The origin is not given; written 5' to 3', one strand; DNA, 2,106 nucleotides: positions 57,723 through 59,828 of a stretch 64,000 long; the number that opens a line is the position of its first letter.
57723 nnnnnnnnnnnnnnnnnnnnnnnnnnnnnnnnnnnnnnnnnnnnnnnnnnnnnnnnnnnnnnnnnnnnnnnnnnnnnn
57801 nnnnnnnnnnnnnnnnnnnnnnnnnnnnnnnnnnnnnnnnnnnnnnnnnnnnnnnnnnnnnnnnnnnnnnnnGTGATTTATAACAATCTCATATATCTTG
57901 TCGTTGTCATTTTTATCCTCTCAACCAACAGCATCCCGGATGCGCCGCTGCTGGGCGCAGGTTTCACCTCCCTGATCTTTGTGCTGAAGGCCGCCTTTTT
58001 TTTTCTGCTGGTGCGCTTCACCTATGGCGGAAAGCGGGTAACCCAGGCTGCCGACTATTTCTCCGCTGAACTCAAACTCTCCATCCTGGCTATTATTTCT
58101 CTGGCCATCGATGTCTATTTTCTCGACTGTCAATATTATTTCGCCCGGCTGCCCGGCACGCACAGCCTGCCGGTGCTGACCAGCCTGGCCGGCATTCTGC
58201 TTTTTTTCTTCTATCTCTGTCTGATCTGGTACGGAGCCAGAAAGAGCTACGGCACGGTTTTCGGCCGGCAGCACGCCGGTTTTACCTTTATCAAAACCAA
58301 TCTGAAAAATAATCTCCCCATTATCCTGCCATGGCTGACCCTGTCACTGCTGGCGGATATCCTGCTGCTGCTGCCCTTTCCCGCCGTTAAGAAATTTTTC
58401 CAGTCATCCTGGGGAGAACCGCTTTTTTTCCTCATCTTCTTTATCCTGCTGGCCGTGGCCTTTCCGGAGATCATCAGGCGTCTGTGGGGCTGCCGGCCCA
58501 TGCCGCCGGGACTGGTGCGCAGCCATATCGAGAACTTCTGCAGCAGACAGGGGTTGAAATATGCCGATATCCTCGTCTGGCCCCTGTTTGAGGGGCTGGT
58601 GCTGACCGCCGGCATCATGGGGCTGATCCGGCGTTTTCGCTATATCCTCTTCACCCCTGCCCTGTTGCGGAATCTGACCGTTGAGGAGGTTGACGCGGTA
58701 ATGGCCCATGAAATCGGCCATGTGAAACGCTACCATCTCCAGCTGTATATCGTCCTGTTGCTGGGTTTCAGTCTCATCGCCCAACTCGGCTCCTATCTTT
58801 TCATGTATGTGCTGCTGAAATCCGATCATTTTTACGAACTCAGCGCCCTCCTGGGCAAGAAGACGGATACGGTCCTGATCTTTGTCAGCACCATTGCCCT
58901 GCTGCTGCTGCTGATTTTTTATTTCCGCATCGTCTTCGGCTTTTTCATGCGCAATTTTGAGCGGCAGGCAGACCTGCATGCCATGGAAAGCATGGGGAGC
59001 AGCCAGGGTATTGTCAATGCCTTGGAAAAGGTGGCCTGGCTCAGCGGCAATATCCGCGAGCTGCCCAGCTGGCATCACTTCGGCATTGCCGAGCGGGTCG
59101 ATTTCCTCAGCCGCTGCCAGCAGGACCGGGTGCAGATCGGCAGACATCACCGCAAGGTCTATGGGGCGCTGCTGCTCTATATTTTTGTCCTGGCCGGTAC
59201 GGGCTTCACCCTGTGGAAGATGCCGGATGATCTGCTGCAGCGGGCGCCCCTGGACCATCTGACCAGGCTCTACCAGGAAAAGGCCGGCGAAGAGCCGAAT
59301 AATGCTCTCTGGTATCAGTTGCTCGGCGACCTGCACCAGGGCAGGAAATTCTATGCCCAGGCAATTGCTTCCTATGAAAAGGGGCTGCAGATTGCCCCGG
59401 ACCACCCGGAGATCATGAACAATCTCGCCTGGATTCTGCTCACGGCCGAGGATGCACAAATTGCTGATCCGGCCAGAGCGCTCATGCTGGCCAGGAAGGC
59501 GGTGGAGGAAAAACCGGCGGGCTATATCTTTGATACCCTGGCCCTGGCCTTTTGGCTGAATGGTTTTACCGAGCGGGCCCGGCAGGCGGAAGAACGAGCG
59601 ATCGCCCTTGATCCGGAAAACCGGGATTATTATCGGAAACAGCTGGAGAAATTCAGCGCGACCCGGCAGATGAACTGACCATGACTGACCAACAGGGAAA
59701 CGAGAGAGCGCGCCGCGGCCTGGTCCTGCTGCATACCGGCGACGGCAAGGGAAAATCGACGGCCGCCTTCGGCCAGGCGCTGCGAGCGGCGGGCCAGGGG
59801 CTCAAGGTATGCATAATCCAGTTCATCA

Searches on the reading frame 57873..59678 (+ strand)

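Call 25: search_protein_families(library=pfam, proteins=[window:57873-59678:+])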
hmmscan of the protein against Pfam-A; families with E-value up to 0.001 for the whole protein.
window:57873-59678:+ (601 aa): 10 families
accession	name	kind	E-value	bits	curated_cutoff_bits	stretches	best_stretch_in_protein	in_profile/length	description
PF01435.24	Peptidase_M48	-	6.4e-13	49.4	20.3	1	250-398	42-166/186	Peptidase family M48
PF23914.1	TPR_CcmH_CycH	-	2.9e-06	27.6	42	1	473-538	45-110/158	Cytochrome c-type biogenesis protein H TPR domain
PF07719.23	TPR_2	-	1.9e-05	24.9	27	0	479-511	2-34/34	Tetratricopeptide repeat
PF13424.12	TPR_12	-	2.5e-05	24.8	30.1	1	479-531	5-64/77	Tetratricopeptide repeat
PF13414.12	TPR_11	-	4.2e-05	23.6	26.8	0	494-519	10-35/42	TPR repeat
PF13428.12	TPR_14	-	9.8e-05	23.1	23.5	0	480-519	4-42/44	Tetratricopeptide repeat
PF13431.12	TPR_17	-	0.00021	21.7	24.4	0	501-526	2-27/34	Tetratricopeptide repeat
PF13432.12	TPR_16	-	0.00026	21.8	32.7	0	484-528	3-47/65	Tetratricopeptide repeat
PF13181.12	TPR_8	-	0.00045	20.6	25.7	0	481-511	4-34/34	Tetratricopeptide repeat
PF14559.12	TPR_19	-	0.00079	20.1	25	1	494-527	7-40/68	Tetratricopeptide repeat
